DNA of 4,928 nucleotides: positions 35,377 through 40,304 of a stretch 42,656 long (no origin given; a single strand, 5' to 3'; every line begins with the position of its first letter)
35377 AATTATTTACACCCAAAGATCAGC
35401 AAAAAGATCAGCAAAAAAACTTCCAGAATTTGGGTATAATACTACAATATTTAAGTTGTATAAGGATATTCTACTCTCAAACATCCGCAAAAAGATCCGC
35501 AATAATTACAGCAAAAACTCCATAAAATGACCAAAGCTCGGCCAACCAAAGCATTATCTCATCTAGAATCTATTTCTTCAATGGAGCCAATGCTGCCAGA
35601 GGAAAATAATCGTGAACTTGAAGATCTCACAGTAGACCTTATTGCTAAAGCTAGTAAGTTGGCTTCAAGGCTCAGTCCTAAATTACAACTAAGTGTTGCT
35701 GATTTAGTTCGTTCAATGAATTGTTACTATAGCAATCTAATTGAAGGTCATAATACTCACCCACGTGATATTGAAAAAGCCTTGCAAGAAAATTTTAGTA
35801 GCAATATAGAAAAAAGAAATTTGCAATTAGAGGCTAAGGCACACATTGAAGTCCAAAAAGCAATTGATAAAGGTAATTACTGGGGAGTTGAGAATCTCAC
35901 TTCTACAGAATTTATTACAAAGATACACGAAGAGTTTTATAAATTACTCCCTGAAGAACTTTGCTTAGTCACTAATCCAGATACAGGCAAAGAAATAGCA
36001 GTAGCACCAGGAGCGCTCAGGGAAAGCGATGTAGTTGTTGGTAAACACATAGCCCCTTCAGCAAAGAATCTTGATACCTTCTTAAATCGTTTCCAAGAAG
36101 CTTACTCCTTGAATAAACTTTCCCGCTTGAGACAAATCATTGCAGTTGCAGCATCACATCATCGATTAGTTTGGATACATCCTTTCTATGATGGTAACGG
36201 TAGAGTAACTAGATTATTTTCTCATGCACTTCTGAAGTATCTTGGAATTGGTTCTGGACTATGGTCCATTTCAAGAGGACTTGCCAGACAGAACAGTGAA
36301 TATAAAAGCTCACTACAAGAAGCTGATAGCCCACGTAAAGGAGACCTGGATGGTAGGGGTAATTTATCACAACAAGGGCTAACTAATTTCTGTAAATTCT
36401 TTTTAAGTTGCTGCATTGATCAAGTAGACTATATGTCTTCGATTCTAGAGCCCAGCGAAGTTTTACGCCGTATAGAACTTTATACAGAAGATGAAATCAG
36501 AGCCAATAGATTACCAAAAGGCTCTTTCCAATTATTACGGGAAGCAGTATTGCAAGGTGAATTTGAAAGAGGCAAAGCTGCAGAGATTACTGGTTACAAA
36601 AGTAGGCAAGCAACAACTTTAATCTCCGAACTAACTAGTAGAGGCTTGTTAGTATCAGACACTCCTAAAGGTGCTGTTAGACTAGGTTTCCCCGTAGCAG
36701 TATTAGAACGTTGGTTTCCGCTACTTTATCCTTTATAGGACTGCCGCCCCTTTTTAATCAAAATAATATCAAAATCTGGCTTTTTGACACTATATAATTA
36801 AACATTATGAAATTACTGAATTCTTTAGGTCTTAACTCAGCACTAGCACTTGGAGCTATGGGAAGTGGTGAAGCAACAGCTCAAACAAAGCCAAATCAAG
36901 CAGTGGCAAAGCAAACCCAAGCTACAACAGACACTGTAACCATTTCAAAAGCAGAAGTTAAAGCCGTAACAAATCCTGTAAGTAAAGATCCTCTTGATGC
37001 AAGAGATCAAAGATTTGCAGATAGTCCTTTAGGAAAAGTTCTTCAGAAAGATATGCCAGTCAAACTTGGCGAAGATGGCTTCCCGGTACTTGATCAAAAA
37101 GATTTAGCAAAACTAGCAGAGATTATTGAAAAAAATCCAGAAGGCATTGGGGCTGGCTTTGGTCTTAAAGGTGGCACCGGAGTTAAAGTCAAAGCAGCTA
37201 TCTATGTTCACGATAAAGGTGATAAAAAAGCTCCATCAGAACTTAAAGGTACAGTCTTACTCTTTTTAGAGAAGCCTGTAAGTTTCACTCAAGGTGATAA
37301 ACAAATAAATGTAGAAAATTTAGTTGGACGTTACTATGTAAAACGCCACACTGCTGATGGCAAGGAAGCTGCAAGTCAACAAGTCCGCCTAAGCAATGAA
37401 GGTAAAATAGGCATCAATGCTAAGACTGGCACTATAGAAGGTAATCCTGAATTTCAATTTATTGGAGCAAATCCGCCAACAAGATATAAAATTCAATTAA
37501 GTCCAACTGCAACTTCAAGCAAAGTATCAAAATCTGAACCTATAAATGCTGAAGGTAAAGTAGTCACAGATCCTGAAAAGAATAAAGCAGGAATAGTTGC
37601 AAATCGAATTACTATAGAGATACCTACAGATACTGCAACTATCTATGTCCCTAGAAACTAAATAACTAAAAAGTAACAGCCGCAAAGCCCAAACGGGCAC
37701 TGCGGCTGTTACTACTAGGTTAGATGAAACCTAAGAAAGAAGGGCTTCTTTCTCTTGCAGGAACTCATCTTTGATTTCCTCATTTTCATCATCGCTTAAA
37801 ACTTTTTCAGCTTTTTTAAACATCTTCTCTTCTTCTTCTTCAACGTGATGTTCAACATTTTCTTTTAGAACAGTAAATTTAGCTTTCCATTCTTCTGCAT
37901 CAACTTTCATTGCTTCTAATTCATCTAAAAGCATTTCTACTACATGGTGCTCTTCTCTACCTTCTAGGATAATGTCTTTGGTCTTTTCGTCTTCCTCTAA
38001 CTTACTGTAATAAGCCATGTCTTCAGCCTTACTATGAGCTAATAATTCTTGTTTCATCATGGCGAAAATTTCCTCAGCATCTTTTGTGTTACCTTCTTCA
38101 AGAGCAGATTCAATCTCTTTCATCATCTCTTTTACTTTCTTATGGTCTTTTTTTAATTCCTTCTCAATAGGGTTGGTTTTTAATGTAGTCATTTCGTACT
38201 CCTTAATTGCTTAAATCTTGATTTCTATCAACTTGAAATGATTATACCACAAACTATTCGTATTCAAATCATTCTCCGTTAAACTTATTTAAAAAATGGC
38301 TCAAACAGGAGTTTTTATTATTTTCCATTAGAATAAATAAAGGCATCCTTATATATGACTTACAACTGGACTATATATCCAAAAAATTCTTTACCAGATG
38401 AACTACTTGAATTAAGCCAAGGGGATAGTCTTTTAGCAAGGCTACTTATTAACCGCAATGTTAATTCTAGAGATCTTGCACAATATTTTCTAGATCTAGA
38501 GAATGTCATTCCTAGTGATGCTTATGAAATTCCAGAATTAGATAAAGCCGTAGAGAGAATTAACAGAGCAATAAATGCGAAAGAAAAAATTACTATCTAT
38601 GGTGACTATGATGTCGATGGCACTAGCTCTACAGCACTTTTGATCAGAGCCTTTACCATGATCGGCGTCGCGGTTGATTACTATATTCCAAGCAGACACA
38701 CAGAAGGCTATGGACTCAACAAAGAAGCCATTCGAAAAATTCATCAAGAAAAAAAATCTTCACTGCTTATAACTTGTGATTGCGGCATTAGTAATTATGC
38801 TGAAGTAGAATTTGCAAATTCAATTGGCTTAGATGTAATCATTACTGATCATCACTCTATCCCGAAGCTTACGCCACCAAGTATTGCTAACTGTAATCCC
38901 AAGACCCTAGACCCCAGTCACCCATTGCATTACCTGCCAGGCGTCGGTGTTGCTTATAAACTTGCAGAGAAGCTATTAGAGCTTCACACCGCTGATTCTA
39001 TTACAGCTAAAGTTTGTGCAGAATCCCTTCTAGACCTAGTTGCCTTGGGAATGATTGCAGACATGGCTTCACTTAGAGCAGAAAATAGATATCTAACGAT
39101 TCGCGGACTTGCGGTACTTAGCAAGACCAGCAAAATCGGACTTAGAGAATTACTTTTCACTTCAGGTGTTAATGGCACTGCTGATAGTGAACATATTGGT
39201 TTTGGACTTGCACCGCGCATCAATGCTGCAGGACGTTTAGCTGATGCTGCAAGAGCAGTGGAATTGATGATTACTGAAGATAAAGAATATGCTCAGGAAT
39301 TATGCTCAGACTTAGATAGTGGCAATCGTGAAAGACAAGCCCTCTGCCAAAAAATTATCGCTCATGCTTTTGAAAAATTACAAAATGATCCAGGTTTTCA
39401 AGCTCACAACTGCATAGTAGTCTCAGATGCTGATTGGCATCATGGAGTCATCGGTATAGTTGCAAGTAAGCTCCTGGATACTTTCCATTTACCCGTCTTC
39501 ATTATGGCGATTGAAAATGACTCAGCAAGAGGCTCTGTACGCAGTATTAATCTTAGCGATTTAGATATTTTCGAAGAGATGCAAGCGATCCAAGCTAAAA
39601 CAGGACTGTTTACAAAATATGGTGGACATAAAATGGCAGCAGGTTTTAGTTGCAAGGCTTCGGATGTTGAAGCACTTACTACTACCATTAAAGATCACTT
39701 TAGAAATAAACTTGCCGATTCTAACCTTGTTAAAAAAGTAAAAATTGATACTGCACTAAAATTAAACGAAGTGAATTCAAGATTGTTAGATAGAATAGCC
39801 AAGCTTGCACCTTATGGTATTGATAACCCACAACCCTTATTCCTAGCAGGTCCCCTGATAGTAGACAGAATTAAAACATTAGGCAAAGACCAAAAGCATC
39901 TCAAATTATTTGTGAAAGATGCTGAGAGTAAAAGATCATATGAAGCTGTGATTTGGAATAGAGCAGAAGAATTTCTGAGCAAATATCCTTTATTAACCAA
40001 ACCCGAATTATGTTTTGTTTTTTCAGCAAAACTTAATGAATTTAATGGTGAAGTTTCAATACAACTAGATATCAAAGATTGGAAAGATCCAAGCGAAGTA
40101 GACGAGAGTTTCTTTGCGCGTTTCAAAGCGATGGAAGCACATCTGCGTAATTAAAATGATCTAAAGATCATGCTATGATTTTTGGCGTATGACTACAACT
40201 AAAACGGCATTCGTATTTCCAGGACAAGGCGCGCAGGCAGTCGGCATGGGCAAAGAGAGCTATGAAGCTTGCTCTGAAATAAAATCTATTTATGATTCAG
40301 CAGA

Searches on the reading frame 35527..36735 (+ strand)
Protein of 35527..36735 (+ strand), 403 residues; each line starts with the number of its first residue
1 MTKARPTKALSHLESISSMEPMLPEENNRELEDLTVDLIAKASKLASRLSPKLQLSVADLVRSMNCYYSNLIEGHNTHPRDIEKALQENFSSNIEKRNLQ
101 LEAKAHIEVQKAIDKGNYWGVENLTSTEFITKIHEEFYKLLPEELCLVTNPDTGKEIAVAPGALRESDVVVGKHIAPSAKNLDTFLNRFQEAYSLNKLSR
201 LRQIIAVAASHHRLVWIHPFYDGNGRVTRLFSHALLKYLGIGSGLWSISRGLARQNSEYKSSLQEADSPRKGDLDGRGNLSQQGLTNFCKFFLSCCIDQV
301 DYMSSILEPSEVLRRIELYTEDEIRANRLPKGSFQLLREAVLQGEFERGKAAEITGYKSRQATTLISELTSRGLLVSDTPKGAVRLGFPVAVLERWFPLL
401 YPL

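Call 37: list_cluster_members(proteins=[P0015, P0001, window:35527-36735:+, window:38355-40151:+, window:4132-5490:+, window:17181-18305:-, window:16323-17171:+, window:18684-22409:+])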
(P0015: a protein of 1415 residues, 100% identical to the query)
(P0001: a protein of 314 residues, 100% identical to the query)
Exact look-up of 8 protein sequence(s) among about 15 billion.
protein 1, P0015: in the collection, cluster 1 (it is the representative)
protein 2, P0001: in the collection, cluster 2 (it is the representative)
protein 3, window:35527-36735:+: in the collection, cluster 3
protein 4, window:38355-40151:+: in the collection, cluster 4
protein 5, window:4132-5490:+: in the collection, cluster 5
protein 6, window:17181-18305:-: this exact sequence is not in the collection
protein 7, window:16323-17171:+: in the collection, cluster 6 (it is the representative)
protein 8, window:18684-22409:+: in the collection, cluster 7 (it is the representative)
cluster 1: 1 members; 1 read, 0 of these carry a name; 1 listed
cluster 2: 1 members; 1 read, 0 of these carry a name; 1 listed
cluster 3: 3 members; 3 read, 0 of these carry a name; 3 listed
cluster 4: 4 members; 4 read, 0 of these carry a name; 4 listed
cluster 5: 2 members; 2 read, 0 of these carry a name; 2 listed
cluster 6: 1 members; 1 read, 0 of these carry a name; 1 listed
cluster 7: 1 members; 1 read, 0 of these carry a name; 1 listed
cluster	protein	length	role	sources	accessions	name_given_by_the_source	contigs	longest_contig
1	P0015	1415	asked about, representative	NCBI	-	-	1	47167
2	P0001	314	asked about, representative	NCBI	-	-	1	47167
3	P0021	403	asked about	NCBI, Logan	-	-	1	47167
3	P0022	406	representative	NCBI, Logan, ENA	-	-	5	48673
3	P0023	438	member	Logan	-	-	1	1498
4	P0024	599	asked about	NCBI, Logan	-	-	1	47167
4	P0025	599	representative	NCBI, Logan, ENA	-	-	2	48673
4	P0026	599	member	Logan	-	-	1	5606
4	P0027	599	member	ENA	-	-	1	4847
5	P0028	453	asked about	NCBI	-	-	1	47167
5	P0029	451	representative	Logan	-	-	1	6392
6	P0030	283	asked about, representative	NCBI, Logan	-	-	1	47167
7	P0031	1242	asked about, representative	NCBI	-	-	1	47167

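Call 71: search_protein_families(library=padloc, proteins=[window:35527-36735:+], max_evalue=0.00001)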
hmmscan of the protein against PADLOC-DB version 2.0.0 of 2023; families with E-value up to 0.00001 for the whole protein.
window:35527-36735:+ (403 aa): 7 families
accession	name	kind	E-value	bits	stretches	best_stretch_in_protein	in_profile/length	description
PDLC03963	SoFic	-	3.9e-29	100.1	1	29-377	27-339/361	-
PDLC04839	PDC-S04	-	2.1e-14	51.7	1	162-266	80-186/205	-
PDLC04966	PDC-S24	-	6.8e-13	46.3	1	173-270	274-372/497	-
PDLC04836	PDC-S04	-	1.6e-09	35.3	1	58-231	22-182/244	-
PDLC04838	PDC-S04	-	1.7e-08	32.5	1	180-250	106-176/209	-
PDLC04840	PDC-S04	-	5.3e-07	27.6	1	186-233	121-172/227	-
PDLC04837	PDC-S04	-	7.7e-07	26.6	1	179-267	129-209/234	-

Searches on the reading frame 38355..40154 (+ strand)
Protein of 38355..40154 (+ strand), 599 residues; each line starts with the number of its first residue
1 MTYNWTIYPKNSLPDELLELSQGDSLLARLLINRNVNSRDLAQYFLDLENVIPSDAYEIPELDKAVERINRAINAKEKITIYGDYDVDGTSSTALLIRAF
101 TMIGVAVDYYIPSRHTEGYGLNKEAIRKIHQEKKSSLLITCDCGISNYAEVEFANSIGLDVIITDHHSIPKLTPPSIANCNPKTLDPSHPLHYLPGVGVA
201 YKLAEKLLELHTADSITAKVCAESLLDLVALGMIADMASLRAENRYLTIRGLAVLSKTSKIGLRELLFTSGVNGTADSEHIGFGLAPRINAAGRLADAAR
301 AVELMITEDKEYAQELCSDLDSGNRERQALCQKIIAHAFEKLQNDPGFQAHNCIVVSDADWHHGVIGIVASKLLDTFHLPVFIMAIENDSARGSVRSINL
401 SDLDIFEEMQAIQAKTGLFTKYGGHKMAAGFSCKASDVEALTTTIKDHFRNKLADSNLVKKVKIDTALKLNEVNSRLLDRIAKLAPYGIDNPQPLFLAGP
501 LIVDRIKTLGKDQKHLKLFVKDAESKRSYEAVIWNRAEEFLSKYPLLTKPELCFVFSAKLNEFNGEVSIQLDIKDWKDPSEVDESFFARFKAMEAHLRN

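Call 38: find_encoding_contigs(protein=window:38355-40154:+, flank=10000, max_places=4)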
Protein window:38355-40154:+ (599 aa): 1 contig read that carries it; 1 place shown.
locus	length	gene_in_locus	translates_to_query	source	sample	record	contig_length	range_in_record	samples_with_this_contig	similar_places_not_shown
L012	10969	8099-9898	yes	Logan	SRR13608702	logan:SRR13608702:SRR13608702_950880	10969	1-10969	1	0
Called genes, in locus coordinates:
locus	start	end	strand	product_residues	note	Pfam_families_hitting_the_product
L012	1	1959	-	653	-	?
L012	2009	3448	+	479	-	PF28530:DUF8426, PF04471:Mrr_cat, PF22722:NA-iREase1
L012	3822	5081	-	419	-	-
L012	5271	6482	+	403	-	PF02661:Fic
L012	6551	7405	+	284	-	-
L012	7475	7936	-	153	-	PF01814:Hemerythrin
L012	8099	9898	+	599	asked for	PF01368:DHH, PF02272:DHHA1, PF17768:RecJ_OB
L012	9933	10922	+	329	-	PF00698:Acyl_transf_1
